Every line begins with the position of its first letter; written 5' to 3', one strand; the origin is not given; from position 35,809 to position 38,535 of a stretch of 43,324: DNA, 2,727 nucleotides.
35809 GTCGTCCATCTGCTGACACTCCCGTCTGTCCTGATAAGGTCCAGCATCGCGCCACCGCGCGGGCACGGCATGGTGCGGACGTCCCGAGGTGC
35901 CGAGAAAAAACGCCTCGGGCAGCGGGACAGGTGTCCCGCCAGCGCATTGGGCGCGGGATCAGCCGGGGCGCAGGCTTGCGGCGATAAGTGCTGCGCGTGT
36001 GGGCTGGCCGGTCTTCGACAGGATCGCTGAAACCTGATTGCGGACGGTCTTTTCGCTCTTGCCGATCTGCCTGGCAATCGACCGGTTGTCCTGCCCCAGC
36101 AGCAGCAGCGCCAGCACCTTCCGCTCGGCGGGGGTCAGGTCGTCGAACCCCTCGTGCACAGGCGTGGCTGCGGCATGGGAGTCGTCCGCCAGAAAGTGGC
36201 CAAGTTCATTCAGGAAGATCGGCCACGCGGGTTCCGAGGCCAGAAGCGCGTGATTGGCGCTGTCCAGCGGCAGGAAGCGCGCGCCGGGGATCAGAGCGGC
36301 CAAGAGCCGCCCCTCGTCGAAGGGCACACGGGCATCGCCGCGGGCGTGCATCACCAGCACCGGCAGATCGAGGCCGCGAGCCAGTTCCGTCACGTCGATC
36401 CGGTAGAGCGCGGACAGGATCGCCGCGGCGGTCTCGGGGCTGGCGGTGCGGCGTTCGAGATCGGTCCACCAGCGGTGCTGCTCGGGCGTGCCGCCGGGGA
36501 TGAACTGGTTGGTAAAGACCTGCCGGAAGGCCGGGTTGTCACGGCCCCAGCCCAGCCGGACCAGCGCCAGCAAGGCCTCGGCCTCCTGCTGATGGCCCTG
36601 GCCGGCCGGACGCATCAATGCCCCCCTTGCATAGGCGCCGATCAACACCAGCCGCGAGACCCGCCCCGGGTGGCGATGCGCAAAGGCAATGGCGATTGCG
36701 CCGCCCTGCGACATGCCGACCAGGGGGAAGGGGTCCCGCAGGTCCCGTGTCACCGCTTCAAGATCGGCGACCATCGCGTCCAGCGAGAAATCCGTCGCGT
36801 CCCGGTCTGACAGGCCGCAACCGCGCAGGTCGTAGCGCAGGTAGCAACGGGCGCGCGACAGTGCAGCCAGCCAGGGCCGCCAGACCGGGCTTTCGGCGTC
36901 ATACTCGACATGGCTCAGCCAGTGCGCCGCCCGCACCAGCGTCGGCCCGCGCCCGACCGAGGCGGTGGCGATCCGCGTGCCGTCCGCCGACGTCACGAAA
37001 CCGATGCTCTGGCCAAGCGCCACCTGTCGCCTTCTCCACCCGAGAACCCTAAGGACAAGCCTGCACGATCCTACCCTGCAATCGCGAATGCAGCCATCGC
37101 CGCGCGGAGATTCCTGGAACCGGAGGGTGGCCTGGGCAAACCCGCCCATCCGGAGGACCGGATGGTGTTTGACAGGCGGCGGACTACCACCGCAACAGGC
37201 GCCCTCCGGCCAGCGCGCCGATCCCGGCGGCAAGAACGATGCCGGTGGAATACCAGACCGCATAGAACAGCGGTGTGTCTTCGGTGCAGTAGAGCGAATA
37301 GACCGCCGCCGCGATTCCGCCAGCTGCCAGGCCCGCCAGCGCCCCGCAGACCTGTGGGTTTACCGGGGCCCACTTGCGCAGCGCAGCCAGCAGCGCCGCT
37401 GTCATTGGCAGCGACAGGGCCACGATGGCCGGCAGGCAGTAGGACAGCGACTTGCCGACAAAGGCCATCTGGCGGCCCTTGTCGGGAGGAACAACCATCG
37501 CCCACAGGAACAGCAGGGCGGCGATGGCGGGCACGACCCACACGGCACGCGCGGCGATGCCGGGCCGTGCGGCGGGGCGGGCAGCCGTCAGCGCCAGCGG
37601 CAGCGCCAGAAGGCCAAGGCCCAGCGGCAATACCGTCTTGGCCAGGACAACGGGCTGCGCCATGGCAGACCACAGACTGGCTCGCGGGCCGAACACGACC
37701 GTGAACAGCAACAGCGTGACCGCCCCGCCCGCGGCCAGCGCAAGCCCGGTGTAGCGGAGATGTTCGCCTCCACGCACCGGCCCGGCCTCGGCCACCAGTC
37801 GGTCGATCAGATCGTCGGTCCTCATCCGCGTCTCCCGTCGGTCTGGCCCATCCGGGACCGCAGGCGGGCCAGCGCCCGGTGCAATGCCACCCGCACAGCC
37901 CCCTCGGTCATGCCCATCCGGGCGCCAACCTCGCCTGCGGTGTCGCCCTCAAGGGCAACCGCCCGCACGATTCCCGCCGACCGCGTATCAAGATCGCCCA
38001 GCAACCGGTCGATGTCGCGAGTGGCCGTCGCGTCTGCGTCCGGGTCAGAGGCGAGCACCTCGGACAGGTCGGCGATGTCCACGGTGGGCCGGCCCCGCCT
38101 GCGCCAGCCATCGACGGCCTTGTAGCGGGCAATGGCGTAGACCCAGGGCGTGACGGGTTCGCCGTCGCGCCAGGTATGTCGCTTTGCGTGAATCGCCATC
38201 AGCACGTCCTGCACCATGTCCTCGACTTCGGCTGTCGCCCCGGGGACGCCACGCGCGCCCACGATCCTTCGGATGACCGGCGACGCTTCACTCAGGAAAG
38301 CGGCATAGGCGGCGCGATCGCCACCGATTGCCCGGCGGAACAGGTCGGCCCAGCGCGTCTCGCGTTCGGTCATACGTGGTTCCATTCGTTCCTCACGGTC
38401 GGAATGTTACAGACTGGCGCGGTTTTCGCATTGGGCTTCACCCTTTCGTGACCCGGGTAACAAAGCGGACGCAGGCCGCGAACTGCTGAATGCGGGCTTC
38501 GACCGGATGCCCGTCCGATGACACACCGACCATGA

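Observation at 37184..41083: Complete sigma-F/NrsF plus DUF2282-DUF692-DUF2063-DoxX module: a bufferin/gig-type periplasmic RiPP locus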

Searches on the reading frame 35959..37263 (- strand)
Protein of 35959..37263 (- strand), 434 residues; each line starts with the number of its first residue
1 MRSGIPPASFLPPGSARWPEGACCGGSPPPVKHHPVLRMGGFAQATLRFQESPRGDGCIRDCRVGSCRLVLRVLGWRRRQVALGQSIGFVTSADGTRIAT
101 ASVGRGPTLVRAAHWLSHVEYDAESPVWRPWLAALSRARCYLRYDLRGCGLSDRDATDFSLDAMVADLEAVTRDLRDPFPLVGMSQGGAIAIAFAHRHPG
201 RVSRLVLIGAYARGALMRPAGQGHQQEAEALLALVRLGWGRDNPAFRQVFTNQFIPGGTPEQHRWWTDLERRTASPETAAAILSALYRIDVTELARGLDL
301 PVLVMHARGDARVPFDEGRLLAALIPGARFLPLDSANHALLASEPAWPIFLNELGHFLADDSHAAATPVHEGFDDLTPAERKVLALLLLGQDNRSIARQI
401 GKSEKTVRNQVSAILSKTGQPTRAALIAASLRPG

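Call 3: search_protein_families(library=pfam, proteins=[window:35959-37263:-], max_evalue=0.01)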
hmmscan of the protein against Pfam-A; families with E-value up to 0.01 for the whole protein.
window:35959-37263:- (434 aa): 6 families
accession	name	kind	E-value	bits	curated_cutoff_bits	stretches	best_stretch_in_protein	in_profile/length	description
PF00561.26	Abhydrolase_1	-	1.4e-19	71.2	25.8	1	125-342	13-242/245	alpha/beta hydrolase fold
PF12146.15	Hydrolase_4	-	9.7e-12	45.1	27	1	143-326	36-218/239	Serine aminopeptidase, S33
PF12697.13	Abhydrolase_6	-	1e-11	46.4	26.3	1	125-346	11-212/217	Alpha/beta hydrolase family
PF00196.25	GerE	-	3.1e-08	33.6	23.5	1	375-427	2-54/57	Bacterial regulatory proteins, luxR family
PF08281.18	Sigma70_r4_2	-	5.2e-05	23.3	25.7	1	375-413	10-49/54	Sigma-70, region 4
PF02089.21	Palm_thioest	-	0.006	16.8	26.8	1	161-219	51-117/254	Palmitoyl protein thioesterase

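Call 4: search_protein_families(library=ncbifam, proteins=[window:35959-37263:-], max_evalue=0.01)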
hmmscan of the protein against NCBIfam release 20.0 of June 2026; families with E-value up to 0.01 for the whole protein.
window:35959-37263:- (434 aa): 40 families (the best 25 are shown)
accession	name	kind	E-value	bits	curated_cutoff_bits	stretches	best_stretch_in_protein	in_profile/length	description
NF051488.1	bifunc_PcaDC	exception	2.3e-25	89.5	390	1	126-346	26-240/375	bifunctional 3-oxoadipate enol-lactonase/4-carboxymuconolactone decarboxylase PcaDC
TIGR02427.1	protocat_pcaD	equivalog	3.7e-22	78.9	255.85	1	127-345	28-239/251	3-oxoadipate enol-lactonase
NF051487.1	bifunc_PcaCD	exception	9.5e-16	57.9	430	1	123-346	183-401/413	bifunctional 4-carboxymuconolactone decarboxylase/3-oxoadipate enol-lactonase PcaCD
TIGR03611.1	RutD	equivalog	2.5e-15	56.6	238.5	2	127-213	28-116/258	pyrimidine utilization protein D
NF058673.1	LipAdnlyCyLipJMY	equivalog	4.5e-15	55.3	800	1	120-357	44-281/449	bifunctional lipase/adenylate cyclase LipJ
TIGR01738.1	bioH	equivalog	1.5e-12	47.7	206.95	2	123-213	15-101/245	pimeloyl-ACP methyl ester esterase BioH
NF011457.0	PRK14875.1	equivalog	4.7e-10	39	307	1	125-211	145-232/372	acetoin dehydrogenase dihydrolipoyllysine-residue acetyltransferase subunit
NF052610.1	macro_16_ester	equivalog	2.9e-09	36.7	420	2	297-341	221-265/281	alpha/beta fold macrolide esterase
NF050089.1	i_nPHAscl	equivalog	5.4e-09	35.5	300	1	125-211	31-118/288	intracellular short-chain-length polyhydroxyalkanoate depolymerase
NF053693.1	esterase_mleCBF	exception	2.8e-08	33.5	564.5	1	138-341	51-263/279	CBF family alpha/beta fold macrolide esterase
NF053683.1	esterase_mleBRB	exception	2.2e-07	30.7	585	1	298-343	218-263/280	BRB family alpha/beta fold macrolide esterase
NF041830.1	RR_TF_ErdR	exception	3.9e-07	30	390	1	300-425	78-202/213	response regulator transcription factor ErdR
TIGR03056.1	bchO_mg_che_rel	equivalog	1.5e-06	27.5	172.55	1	122-209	38-127/278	alpha/beta fold hydrolase BchO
NF002938.0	PRK03592.1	equivalog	2.8e-06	26.9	241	1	124-215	42-134/298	haloalkane dehalogenase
NF053684.1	esterase_mleBCA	exception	2.9e-06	26.6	570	0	296-339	221-264/281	BCA family alpha/beta fold macrolide esterase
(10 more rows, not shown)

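Call 67: search_protein_families(library=pfam, proteins=[window:35959-37023:-], max_evalue=0.0001)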
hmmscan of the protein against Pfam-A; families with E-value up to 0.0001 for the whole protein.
window:35959-37023:- (354 aa): 5 families
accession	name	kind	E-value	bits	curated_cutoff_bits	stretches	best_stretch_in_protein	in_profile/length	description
PF00561.26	Abhydrolase_1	-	7.5e-20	72.1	25.8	1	45-262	13-242/245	alpha/beta hydrolase fold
PF12697.13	Abhydrolase_6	-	3.1e-12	48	26.3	1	45-266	11-212/217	Alpha/beta hydrolase family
PF12146.15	Hydrolase_4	-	5.5e-12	45.9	27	1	63-246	36-218/239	Serine aminopeptidase, S33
PF00196.25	GerE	-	2.3e-08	34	23.5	1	295-347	2-54/57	Bacterial regulatory proteins, luxR family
PF08281.18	Sigma70_r4_2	-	4e-05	23.6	25.7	1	295-333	10-49/54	Sigma-70, region 4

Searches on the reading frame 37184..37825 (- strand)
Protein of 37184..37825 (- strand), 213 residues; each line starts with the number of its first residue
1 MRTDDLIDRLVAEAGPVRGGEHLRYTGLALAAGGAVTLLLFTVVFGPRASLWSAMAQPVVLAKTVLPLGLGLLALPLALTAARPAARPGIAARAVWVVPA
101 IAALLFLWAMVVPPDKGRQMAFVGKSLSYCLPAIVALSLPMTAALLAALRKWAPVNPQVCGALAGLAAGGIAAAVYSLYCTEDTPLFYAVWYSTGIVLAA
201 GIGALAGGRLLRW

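Call 3: search_protein_families(library=pfam, proteins=[window:37184-37825:-], max_evalue=0.01)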
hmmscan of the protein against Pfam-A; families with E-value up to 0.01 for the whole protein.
window:37184-37825:- (213 aa): 1 family
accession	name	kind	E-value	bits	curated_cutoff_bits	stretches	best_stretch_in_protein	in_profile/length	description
PF06532.16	NrsF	-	6.2e-52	176.8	26.8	1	10-213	1-204/204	Negative regulator of sigma F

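Call 4: search_protein_families(library=ncbifam, proteins=[window:37184-37825:-], max_evalue=0.01)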
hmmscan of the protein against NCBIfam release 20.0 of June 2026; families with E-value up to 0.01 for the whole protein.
window:37184-37825:- (213 aa): 1 family
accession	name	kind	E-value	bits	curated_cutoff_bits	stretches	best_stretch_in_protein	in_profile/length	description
NF042994.1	AntiSigF_NrsF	equivalog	1.9e-32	112.5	300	1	1-213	1-214/214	anti-sigma-F factor NrsF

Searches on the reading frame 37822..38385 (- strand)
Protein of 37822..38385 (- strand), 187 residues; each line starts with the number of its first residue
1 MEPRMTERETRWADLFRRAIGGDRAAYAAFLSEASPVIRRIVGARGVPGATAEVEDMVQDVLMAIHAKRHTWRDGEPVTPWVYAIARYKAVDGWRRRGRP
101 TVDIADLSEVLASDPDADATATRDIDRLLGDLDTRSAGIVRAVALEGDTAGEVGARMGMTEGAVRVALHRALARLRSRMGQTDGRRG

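Call 3: search_protein_families(library=pfam, proteins=[window:37822-38385:-], max_evalue=0.01)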
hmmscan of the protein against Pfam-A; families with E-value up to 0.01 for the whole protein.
window:37822-38385:- (187 aa): 4 families
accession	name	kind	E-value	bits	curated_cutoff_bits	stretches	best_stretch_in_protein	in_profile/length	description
PF04542.20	Sigma70_r2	-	9.8e-09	35.3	24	1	45-99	14-70/71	Sigma-70 region 2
PF04545.22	Sigma70_r4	-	1.5e-08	34.5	24.1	1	128-176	1-49/50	Sigma-70, region 4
PF08281.18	Sigma70_r4_2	-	2.4e-06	27.5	25.7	1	123-175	2-54/54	Sigma-70, region 4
PF22029.2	PhyR_sigma2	-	0.00078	19.9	27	1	44-85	12-53/55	Sigma2 domain of PhyR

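Call 4: search_protein_families(library=ncbifam, proteins=[window:37822-38385:-], max_evalue=0.01)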
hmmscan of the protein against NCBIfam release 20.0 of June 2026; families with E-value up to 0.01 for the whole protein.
window:37822-38385:- (187 aa): 65 families (the best 25 are shown)
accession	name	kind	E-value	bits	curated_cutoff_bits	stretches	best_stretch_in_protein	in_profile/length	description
NF009165.0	PRK12512.1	equivalog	3e-55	186.7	198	1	5-182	2-182/184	RNA polymerase sigma factor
NF009188.0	PRK12536.1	subfamily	1.2e-38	132.9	250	1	4-181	9-188/190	RNA polymerase sigma factor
NF009191.0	PRK12539.1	subfamily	1e-37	129.5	171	1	6-181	2-181/185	sigma-70 family RNA polymerase sigma factor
NF007230.0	PRK09648.1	subfamily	1.3e-25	90.3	209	1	3-182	4-192/195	RNA polymerase sigma factor ShbA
NF009167.0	PRK12514.1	equivalog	1.6e-15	57.5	265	1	15-179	10-178/180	RNA polymerase sigma factor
TIGR02989.1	Sig-70_gvs1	subfamily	3.5e-15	56.3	124.55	1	27-176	3-155/158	RNA polymerase sigma-70 factor, Rhodopirellula/Verrucomicrobium family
TIGR02983.1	SigE-fam_strep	subfamily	7.6e-15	55.2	141.55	1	24-182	5-161/162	SigE family RNA polymerase sigma factor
NF058625.1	sigma_PG0214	equivalog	5.5e-14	52.2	130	1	44-183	21-165/170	GFO_1088 family ECF-type sigma factor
NF009186.0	PRK12534.1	equivalog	2e-13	50.6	267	1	15-177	15-183/187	RNA polymerase sigma factor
TIGR02959.1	SigZ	equivalog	4e-13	49.5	168.65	1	51-179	19-148/170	RNA polymerase sigma factor SigZ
TIGR02937.1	sigma70-ECF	superfamily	4.3e-13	49.2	42.9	1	26-179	2-165/165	sigma-70 family RNA polymerase sigma factor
NF007225.0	PRK09643.1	equivalog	2e-12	47.3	190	1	8-182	10-185/204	RNA polymerase sigma factor SigM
NF007215.0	PRK09637.1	equivalog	1.6e-11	44.5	212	1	51-179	25-154/181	RNA polymerase sigma factor SigZ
NF009166.1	PRK12513.1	equivalog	7.4e-10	38.9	206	1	13-128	10-122/193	RNA polymerase sigma factor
NF007227.0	PRK09645.1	subfamily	1.9e-09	37.6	202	1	49-179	35-170/177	sigma-70 family RNA polymerase sigma factor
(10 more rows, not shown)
